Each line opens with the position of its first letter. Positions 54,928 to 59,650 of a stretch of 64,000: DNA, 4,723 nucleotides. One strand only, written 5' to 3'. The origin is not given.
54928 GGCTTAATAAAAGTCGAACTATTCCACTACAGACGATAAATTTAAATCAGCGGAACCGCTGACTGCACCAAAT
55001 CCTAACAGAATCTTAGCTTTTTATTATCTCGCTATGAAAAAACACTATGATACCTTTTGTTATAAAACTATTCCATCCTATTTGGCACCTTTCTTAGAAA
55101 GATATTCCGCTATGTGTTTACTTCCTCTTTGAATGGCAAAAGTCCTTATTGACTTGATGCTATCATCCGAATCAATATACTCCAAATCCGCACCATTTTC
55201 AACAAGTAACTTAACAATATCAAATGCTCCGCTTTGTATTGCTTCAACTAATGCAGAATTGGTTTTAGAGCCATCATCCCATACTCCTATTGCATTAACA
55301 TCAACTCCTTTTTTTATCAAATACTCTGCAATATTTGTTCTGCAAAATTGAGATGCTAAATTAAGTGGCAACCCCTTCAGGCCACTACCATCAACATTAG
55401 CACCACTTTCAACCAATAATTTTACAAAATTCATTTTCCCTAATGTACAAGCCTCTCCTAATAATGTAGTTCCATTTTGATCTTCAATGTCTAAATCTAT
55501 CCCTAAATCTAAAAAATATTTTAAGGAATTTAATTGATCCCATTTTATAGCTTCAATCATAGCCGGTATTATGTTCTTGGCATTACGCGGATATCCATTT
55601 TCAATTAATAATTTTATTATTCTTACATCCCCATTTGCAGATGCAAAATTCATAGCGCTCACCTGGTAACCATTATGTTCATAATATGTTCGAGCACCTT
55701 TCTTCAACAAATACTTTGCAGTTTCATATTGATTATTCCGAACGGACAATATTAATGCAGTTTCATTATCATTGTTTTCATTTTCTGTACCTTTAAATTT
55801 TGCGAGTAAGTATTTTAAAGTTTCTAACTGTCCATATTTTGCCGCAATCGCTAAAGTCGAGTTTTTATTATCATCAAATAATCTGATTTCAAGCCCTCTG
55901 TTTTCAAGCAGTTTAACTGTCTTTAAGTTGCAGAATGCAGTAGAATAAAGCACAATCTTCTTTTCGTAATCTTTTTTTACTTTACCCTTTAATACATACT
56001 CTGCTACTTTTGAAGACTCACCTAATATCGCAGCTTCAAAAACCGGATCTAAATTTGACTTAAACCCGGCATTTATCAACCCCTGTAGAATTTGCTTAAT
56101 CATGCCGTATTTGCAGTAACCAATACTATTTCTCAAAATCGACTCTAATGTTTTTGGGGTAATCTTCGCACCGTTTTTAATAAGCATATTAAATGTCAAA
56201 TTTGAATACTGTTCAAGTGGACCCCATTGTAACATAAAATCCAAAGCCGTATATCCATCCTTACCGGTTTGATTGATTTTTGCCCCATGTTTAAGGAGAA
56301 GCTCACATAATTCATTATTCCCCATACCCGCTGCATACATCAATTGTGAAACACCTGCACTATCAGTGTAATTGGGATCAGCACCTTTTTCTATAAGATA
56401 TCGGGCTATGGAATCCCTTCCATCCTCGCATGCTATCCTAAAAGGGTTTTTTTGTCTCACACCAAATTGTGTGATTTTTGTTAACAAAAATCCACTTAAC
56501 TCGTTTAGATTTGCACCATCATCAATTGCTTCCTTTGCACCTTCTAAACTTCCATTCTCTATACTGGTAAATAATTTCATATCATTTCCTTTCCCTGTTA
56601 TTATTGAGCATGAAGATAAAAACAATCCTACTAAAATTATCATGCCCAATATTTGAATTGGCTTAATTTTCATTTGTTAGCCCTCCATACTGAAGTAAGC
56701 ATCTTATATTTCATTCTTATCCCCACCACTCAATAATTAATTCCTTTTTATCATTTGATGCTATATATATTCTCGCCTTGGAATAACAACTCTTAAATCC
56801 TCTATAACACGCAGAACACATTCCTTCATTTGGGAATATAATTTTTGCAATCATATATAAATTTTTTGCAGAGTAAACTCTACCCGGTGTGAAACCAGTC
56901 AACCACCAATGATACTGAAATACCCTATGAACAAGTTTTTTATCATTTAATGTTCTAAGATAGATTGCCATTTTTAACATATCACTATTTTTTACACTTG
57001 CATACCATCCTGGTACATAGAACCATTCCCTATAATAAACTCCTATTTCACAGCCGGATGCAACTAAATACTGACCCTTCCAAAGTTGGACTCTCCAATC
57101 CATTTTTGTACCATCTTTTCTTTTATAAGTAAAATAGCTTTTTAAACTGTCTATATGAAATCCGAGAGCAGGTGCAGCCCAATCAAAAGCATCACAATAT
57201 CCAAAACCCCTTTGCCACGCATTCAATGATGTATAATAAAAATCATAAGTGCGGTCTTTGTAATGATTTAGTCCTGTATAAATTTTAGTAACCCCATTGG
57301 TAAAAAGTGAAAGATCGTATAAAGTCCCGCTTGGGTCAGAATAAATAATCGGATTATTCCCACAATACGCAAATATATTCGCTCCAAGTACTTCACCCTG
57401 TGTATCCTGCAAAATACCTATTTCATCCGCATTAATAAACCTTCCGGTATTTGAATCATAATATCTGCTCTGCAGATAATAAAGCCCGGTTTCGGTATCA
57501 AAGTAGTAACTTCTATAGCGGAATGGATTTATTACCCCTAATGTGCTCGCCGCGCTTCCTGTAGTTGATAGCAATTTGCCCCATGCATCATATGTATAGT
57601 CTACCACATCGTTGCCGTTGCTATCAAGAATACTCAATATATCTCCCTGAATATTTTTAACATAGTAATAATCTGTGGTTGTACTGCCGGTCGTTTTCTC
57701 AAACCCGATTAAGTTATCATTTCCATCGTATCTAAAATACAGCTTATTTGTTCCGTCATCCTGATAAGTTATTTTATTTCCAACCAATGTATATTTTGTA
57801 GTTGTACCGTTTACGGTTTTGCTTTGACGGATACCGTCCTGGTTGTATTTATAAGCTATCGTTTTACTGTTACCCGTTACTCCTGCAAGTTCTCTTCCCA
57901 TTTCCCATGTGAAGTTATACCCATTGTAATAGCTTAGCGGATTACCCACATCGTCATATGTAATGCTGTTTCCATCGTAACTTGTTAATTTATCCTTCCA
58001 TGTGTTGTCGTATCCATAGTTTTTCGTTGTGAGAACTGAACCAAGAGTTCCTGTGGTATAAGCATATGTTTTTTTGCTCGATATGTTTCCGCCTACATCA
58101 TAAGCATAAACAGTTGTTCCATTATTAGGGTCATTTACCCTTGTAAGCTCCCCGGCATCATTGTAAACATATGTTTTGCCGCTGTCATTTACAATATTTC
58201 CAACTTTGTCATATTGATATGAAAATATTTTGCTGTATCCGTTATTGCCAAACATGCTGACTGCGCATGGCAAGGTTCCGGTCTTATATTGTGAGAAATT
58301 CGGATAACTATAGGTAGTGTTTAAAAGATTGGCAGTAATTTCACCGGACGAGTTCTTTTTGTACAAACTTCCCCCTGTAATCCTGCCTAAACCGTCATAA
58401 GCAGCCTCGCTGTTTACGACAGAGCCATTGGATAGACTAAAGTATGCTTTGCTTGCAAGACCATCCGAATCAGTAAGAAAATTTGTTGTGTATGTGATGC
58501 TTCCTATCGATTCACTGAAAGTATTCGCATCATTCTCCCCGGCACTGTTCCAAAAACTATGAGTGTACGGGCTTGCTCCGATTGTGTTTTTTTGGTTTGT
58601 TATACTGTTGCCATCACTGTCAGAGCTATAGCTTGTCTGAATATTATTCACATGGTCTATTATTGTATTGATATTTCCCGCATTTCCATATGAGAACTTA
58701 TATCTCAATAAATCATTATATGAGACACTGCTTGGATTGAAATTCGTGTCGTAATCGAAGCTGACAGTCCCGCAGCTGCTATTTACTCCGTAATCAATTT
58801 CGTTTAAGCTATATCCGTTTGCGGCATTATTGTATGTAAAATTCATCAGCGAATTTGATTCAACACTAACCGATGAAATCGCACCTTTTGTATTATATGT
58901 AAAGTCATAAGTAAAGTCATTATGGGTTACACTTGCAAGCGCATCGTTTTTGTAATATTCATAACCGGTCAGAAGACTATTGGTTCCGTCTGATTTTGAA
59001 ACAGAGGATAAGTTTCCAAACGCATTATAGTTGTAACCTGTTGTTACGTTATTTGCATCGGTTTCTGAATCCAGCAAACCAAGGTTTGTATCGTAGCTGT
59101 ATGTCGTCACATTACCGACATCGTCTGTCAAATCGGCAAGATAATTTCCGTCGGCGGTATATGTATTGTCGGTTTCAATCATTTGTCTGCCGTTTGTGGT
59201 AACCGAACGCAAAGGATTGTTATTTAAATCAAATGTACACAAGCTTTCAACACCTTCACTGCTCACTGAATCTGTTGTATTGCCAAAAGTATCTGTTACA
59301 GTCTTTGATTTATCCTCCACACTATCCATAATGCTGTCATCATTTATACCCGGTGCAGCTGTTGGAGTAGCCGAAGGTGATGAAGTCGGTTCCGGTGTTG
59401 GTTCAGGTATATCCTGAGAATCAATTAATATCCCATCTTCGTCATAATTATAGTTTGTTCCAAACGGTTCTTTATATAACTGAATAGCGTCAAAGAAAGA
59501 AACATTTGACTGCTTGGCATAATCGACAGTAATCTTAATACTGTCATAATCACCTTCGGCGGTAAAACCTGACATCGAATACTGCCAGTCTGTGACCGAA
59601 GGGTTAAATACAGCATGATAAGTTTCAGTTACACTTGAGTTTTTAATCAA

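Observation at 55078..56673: Exported ankyrin-repeat lipoprotein in the immunity-gene position of the Rhs locus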

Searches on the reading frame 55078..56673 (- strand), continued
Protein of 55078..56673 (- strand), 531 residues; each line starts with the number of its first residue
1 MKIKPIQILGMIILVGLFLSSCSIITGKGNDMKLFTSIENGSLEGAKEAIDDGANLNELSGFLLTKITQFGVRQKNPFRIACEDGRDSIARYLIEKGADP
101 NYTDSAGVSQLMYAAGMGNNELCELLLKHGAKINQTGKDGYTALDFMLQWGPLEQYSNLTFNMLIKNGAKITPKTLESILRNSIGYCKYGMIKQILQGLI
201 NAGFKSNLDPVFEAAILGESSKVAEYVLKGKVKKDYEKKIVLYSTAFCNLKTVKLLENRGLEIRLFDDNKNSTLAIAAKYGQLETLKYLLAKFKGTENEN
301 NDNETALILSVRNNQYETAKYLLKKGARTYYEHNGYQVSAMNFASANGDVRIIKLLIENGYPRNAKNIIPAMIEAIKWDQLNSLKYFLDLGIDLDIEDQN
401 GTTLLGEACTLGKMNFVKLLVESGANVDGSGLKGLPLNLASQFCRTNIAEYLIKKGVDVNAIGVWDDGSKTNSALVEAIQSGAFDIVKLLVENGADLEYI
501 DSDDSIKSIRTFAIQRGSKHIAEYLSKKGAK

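Call 74: fold_search(model_id=the predicted structure, library=pdb)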
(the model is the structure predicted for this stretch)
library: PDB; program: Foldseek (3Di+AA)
matches with E <= 10: 1455; with E <= 0.001: 619
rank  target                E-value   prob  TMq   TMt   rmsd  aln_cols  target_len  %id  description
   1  5leb                  2.8e-19  1.00  0.30  0.34  34.5       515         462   24  Crystal structure of DARPin-DARPin rigid fusion, variant DDD_D12_06_D12_06_D12 (released 2017-08-02)
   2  5lec                  3.3e-18  1.00  0.28  0.31  29.6       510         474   24  Crystal structure of DARPin-DARPin rigid fusion, variant DDD_D12_12_D12_12_D12 (released 2017-08-02)
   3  6mol_A                6.5e-18  1.00  0.45  0.52  23.1       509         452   24  Monoextended DARPin M_R12 complex with EpoR (released 2019-06-05)
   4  5le2_A                7.0e-18  1.00  0.28  0.31  25.1       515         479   25  Crystal structure of DARPin-DARPin rigid fusion, variant DDD_D12_15_D12_15_D12 (released 2017-08-02)
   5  8cs9_A                1.1e-17  1.00  0.52  0.36  26.5       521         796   22  Composite reconstruction of Class 1 of the erythrocyte ankyrin-1 complex (released 2022-07-20)
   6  5y4d                  2.4e-17  1.00  0.52  0.40  23.6       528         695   21  Crystal Structure of AnkB Ankyrin Repeats in Complex with AnkR/AnkB Chimeric Autoinhibition Segment (released 2017-09-13)
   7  4rlv                  2.5e-17  1.00  0.52  0.34  25.2       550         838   21  Crystal Structure of AnkB 24 Ankyrin Repeats in Complex with AnkR Autoinhibition Segment (released 2014-11-26)
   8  7uzu_A                1.8e-16  1.00  0.45  0.53  26.4       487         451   21  Ankyrin-1 (N-terminal region of membrane binding domain, local refinement from consensus reconstruction; bound to N-te (released 2022-07-20)
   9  5lee                  1.8e-16  1.00  0.26  0.29  30.7       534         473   24  Crystal structure of DARPin-DARPin rigid fusion, variant DDD_D12_12_D12_12_D12 (released 2017-08-02)
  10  7tw3_G                1.1e-15  1.00  0.42  0.36  26.2       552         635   21  Cryo-EM structure of human ankyrin complex (B2P1A1) from red blood cell (released 2022-06-08)
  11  5led                  5.3e-15  1.00  0.27  0.31  30.4       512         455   24  Crystal structure of DARPin-DARPin rigid fusion, variant DDD_D12_12_D12_12_D12 (released 2017-08-02)
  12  5y4f_B                1.4e-14  1.00  0.45  0.57  19.2       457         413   20  Crystal Structure of AnkB Ankyrin Repeats R13-24 in complex with autoinhibition segment AI-c (released 2017-09-13)
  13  5y4f_A                6.0e-14  1.00  0.45  0.57  20.0       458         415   19  Crystal Structure of AnkB Ankyrin Repeats R13-24 in complex with autoinhibition segment AI-c (released 2017-09-13)
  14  7v0x                  7.3e-13  1.00  0.46  0.63  15.0       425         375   20  Local refinement of ankyrin-1 (C-terminal half), class 1 of erythrocyte ankyrin-1 complex (released 2022-07-20)
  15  9goa_A                7.9e-13  1.00  0.47  0.25  24.4       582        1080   20  Pore state of alpha-Latrotoxin (released 2024-10-16)
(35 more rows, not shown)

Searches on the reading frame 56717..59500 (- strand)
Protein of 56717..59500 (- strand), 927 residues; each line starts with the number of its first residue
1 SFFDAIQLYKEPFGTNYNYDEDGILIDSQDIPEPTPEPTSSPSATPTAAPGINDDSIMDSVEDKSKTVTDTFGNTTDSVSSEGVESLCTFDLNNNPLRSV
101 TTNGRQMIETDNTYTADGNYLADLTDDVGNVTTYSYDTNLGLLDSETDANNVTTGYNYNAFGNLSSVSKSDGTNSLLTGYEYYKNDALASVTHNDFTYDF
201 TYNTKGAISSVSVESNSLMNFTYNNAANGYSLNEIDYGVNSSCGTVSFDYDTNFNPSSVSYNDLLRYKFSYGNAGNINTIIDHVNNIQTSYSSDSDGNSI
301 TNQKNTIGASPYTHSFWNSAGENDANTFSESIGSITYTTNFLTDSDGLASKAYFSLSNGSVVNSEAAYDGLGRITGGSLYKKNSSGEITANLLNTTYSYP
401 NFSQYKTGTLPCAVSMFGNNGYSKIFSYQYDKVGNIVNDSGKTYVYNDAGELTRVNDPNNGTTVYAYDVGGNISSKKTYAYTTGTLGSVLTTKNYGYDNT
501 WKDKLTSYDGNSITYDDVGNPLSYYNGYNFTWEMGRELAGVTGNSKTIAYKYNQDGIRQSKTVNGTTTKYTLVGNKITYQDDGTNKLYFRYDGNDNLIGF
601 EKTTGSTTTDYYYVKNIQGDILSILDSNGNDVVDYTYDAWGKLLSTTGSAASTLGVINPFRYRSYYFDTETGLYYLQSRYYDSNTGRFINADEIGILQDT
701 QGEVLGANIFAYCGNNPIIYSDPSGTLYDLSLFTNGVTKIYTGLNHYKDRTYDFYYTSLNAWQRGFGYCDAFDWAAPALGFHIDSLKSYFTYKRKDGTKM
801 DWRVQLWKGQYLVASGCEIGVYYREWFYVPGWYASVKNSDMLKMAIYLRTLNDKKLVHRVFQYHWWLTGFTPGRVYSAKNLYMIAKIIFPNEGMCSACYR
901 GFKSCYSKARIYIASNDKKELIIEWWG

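Call 75: search_protein_families(library=ncbifam, proteins=[window:56717-59500:-], max_evalue=0.001)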
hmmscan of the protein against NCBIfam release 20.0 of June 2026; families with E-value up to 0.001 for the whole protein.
window:56717-59500:- (927 aa): 3 families
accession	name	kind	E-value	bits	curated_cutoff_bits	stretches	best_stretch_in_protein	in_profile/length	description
TIGR03696.1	Rhs_assc_core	domain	2e-20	73.1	32.5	1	637-725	1-75/76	RHS repeat-associated core domain-containing protein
NF041261.1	RHS_core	equivalog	1.4e-10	39.7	2000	2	613-724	1160-1259/1261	RHS element core protein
TIGR01643.1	YD_repeat_2x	repeat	3.6e-10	39.9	15.8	0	145-167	9-31/42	YD repeat-containing protein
